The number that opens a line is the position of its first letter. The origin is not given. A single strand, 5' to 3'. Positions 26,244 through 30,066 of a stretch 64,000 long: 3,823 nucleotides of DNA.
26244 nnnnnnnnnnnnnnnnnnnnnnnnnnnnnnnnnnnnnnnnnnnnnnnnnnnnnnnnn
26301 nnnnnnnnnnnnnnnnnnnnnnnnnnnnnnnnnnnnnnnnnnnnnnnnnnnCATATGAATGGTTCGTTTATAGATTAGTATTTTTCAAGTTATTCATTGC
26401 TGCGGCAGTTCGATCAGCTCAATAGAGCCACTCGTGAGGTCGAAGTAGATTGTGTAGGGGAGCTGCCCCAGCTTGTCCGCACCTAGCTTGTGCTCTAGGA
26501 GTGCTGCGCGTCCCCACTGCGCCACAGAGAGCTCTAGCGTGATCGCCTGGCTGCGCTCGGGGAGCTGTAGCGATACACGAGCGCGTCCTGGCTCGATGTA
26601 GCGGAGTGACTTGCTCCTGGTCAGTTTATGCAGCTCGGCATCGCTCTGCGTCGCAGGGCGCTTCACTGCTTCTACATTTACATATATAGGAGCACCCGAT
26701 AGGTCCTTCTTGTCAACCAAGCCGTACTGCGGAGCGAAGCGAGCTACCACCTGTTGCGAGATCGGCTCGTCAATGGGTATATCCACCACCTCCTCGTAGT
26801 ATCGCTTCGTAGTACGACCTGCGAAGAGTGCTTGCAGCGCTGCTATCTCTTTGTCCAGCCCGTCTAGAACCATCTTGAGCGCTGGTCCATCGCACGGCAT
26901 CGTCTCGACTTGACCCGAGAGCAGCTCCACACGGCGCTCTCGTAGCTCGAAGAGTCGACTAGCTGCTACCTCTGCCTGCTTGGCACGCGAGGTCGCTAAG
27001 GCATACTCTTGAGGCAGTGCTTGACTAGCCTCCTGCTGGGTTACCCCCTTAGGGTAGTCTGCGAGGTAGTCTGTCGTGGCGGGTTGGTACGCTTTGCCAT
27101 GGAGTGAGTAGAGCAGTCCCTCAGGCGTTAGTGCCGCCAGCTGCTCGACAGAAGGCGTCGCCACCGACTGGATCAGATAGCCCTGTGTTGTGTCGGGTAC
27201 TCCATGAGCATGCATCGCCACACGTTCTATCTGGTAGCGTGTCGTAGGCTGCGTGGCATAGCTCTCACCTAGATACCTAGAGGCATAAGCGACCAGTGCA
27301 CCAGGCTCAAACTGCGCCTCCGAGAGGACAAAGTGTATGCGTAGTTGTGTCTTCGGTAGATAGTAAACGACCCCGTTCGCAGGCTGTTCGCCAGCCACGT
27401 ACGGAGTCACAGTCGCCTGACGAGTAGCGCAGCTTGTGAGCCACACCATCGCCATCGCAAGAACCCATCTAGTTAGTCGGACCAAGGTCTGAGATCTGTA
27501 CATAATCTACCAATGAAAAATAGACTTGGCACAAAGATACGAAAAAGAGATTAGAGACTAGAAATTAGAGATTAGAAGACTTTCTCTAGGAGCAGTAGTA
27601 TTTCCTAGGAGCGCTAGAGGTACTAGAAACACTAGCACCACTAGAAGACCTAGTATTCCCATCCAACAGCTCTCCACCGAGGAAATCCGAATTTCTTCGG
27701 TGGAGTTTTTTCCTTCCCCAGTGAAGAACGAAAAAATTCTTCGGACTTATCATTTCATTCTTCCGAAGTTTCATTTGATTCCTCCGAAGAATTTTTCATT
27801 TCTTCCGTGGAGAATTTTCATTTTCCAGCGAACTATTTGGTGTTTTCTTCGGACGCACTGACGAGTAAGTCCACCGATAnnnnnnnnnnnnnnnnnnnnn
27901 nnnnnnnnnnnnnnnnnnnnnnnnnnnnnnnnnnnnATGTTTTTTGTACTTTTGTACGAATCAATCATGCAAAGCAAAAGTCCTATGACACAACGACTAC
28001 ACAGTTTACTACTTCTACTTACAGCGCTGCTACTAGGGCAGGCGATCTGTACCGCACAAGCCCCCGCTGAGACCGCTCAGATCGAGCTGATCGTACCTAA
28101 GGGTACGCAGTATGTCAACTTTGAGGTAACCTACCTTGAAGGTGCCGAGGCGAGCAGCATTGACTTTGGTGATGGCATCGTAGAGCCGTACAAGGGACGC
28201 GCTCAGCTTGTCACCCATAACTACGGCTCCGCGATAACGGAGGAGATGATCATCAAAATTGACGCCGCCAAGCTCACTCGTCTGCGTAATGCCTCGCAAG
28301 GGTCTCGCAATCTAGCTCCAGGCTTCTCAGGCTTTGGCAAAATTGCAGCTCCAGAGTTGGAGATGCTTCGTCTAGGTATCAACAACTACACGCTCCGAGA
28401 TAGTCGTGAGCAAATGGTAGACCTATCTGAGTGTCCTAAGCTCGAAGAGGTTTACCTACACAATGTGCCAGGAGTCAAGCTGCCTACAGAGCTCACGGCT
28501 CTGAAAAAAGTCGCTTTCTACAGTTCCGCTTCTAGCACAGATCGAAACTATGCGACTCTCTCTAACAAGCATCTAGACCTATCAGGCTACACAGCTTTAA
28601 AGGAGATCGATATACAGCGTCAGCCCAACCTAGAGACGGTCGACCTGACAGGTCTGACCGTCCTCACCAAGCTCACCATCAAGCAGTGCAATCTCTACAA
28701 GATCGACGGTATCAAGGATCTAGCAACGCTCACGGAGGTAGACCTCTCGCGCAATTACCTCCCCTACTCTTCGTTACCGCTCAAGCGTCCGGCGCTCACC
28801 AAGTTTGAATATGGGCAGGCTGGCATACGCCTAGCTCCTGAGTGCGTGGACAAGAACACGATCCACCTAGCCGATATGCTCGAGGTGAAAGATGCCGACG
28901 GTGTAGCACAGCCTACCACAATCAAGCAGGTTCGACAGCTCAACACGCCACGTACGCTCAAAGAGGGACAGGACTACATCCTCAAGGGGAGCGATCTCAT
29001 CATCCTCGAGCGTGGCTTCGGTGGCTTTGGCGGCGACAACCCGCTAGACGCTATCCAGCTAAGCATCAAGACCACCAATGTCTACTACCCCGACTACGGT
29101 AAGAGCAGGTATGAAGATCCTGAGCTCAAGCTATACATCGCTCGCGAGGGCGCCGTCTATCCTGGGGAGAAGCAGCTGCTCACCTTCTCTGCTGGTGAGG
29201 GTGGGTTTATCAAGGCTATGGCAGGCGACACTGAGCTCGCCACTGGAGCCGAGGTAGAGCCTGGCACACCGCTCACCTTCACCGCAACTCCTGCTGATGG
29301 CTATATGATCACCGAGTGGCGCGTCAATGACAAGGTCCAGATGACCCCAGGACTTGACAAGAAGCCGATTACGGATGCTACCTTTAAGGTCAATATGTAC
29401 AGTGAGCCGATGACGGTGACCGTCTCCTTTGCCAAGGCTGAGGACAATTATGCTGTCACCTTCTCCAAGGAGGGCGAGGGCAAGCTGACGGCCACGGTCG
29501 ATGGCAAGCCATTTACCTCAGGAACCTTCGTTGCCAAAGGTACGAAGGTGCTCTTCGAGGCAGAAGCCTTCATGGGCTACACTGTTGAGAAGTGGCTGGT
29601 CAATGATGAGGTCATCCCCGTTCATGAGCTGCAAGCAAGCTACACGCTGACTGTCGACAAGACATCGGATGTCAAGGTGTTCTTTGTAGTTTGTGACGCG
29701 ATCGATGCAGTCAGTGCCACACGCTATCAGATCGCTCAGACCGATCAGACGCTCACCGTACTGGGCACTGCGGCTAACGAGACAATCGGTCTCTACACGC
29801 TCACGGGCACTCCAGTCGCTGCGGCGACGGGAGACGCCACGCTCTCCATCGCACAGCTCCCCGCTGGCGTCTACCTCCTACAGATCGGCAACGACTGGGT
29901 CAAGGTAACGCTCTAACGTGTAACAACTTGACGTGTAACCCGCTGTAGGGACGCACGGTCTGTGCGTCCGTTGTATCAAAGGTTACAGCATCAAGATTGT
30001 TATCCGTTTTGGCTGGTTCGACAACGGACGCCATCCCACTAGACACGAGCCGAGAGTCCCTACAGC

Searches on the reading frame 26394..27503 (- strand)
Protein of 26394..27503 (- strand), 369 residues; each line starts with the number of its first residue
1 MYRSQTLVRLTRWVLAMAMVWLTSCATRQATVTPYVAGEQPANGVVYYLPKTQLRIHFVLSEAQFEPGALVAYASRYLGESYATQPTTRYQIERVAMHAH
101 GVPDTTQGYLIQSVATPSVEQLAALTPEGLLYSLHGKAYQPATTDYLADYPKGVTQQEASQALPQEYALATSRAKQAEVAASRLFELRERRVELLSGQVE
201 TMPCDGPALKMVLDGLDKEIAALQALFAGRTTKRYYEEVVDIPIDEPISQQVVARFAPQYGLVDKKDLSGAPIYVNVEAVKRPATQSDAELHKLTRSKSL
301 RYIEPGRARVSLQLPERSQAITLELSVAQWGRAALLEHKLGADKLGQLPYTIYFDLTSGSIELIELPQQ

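Call 71: search_protein_families(library=pfam, proteins=[window:26394-27503:-], max_evalue=0.001)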
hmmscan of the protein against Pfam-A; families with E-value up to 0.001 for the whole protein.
window:26394-27503:- (369 aa): 1 family
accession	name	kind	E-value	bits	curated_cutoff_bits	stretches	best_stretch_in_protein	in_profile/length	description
PF16115.10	DUF4831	-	1.4e-91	307.4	27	1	43-362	1-318/318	Domain of unknown function (DUF4831)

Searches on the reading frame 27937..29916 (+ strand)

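Call 71: search_protein_families(library=pfam, proteins=[window:27937-29916:+], max_evalue=0.001)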
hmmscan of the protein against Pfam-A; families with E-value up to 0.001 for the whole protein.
window:27937-29916:+ (659 aa): 3 families
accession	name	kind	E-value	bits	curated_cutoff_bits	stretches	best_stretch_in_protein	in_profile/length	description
PF18998.6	Flg_new_2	-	1.9e-12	47.4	23.6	2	415-501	3-72/73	Divergent InlB B-repeat domain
PF12799.13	LRR_4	-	2.3e-07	31.3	27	0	243-275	3-36/44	Leucine Rich repeats (2 copies)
PF23952.1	LRR_EndoS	-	0.00019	22.1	27.9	1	211-273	48-116/116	Endo-beta-N-acetylglucosaminidase EndoS LRR domain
